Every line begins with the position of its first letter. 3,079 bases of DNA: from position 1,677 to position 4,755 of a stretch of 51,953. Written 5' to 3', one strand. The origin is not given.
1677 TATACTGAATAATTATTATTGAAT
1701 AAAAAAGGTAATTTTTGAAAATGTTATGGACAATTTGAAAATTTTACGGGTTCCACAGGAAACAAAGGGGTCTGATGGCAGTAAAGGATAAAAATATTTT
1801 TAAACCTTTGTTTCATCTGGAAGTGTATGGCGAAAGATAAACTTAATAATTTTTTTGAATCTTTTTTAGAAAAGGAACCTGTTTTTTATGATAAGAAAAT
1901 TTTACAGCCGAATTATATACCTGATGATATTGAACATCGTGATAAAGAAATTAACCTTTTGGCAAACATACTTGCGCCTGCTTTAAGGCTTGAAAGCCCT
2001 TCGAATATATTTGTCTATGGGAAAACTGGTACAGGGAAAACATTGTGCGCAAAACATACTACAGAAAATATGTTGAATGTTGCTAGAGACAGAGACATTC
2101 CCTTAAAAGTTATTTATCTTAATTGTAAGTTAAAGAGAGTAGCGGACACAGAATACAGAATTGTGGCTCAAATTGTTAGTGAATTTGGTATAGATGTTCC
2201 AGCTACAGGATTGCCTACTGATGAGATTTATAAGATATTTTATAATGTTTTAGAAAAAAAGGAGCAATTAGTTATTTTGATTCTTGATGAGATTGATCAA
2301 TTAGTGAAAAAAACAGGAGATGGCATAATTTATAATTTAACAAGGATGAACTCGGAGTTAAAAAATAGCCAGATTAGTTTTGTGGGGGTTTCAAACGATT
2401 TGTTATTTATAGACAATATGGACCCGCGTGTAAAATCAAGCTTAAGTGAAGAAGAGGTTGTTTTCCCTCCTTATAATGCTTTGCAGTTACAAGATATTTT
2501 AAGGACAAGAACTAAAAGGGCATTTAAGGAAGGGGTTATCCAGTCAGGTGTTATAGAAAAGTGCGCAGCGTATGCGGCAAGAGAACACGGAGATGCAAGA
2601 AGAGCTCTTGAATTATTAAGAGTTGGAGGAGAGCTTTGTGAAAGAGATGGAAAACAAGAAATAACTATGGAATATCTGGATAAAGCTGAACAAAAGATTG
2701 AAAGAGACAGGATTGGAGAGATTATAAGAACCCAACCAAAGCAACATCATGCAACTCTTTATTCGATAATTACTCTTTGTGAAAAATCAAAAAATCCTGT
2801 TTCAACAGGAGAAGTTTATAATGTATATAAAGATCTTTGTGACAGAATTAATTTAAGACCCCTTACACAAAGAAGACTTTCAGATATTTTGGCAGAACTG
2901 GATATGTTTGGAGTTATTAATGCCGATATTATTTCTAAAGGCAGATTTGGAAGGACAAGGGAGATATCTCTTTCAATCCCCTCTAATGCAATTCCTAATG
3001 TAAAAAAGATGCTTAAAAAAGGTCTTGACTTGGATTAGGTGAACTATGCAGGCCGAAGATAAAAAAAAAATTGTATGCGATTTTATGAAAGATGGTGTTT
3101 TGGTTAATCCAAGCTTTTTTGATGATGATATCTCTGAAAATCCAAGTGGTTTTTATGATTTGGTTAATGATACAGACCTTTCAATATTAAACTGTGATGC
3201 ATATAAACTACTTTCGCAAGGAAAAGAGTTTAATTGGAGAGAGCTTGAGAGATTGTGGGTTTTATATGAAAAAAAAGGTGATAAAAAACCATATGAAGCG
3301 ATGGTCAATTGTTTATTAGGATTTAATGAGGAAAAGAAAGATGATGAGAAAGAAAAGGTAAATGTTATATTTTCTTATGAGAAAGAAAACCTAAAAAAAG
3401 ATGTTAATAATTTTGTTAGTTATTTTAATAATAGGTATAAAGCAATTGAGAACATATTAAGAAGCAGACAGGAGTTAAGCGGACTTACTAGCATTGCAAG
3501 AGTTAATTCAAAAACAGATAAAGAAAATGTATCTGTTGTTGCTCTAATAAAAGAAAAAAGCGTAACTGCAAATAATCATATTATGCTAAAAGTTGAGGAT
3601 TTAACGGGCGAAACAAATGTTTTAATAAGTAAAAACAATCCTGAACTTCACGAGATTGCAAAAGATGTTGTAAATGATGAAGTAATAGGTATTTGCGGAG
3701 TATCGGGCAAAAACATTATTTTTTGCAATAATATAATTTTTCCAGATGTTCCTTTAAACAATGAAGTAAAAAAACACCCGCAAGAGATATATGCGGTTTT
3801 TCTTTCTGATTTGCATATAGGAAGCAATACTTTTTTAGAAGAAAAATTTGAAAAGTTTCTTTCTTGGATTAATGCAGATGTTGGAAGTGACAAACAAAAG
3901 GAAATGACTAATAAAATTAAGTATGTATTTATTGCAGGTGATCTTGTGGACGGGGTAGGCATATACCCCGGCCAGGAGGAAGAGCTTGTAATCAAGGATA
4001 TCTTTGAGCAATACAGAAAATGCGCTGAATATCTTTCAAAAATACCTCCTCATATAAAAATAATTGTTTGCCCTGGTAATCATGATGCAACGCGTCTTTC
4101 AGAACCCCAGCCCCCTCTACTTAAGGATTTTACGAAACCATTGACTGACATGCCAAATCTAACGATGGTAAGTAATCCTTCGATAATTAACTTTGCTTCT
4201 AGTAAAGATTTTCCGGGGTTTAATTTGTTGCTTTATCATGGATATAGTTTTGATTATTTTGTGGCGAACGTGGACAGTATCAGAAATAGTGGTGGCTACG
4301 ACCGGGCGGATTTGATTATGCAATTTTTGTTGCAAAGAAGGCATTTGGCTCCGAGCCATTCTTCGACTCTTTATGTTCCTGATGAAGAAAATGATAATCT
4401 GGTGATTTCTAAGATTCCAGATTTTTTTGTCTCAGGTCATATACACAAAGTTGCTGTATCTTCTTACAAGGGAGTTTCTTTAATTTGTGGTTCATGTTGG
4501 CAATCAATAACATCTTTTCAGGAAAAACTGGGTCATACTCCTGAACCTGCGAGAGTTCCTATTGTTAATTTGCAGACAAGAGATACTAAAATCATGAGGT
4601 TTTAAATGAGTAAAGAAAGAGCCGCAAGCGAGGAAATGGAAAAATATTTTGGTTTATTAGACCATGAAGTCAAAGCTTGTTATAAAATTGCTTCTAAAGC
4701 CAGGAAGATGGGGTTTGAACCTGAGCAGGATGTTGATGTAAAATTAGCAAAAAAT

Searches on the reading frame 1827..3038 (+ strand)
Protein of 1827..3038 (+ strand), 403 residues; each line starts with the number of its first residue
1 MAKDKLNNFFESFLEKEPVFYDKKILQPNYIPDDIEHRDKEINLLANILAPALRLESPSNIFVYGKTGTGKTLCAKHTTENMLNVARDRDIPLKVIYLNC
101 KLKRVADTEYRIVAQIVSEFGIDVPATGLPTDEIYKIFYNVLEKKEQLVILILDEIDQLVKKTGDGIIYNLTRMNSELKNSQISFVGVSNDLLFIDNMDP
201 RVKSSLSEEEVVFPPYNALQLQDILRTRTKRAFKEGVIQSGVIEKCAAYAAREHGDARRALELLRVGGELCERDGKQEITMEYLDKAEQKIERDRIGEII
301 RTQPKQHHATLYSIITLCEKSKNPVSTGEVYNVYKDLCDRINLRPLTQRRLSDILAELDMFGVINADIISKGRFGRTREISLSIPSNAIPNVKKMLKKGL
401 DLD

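Call 29: search_protein_families(library=ncbifam, proteins=[window:1827-3038:+], max_evalue=0.01)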
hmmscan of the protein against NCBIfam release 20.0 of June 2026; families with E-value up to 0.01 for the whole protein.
window:1827-3038:+ (403 aa): 9 families
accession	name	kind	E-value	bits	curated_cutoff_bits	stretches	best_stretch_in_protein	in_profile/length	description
NF001625.0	PRK00411.1-3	equivalog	5.1e-159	529.4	501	1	3-392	4-392/415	ORC1-type DNA replication protein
TIGR02928.1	TIGR02928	subfamily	1.8e-130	435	181.3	1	19-382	1-366/366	orc1/cdc6 family replication initiation protein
NF001623.0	PRK00411.1-1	equivalog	4.8e-69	233.1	311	1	5-387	3-392/411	ORC1-type DNA replication protein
NF001624.0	PRK00411.1-2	subfamily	8.7e-61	205.8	354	1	16-390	10-369/374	ORC1-type DNA replication protein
NF001626.0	PRK00411.1-5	equivalog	2.2e-46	158.4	417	1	16-389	13-370/374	ORC1-type DNA replication protein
NF047389.1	ATPase_Sll1717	subfamily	0.0002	20.6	75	0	275-370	333-418/454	P-loop ATPase, Sll1717 family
TIGR03689.1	pup_AAA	equivalog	0.003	16.3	504.75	0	52-101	210-258/512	proteasome ATPase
NF047748.1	PrtsmActNtasePan1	equivalog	0.0051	15.9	750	0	53-79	177-203/405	proteasome-activating nucleotidase Pan1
NF003745.1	PRK05342.1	equivalog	0.0054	15.6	359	0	58-85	109-135/418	ATP-dependent Clp protease ATP-binding subunit ClpX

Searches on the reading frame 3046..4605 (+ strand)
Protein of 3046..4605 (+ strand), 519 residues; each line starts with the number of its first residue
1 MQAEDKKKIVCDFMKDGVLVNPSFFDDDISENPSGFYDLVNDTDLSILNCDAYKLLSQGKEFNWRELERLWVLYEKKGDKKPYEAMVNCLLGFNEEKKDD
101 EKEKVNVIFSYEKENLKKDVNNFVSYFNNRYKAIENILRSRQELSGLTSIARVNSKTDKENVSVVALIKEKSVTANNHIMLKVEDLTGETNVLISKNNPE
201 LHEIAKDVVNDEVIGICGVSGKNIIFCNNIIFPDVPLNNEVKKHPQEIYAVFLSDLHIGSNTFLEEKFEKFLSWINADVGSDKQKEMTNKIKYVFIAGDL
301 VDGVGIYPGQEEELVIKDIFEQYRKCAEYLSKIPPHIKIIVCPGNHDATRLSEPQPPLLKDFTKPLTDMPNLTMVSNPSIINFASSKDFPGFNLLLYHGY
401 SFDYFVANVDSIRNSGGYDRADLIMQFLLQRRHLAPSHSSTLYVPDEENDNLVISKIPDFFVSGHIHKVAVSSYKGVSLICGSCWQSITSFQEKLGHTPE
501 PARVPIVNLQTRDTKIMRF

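Call 29: search_protein_families(library=ncbifam, proteins=[window:3046-4605:+], max_evalue=0.01)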
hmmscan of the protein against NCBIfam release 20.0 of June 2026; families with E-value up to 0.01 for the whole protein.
window:3046-4605:+ (519 aa): 8 families
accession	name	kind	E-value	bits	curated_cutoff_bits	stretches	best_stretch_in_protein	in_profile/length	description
NF003118.0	PRK04036.1-3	equivalog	1e-140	469.9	445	1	4-519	3-479/481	DNA-directed DNA polymerase II small subunit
NF003120.0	PRK04036.1-5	equivalog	1.8e-132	442.6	671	1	103-519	141-546/547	DNA-directed DNA polymerase II small subunit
NF003119.0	PRK04036.1-4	equivalog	1.2e-105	354.2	823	1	117-517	190-579/590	DNA-directed DNA polymerase II small subunit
NF003117.0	PRK04036.1-2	equivalog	2.8e-101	339.9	993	1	120-512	254-636/650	DNA-directed DNA polymerase II small subunit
NF003116.0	PRK04036.1-1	equivalog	3.1e-88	296.7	425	1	119-519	148-529/530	DNA-directed DNA polymerase II small subunit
NF053861.1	DS8_antiphage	equivalog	6.3e-06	24.2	790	1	253-350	2-87/994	anti-phage protein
NF053862.1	DS9_1_antiphage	equivalog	2.5e-05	23.3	420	1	249-355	195-296/486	anti-phage phosphoesterase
TIGR00619.1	sbcd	subfamily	6.6e-05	22.8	77.65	1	253-362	6-101/252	exonuclease subunit SbcD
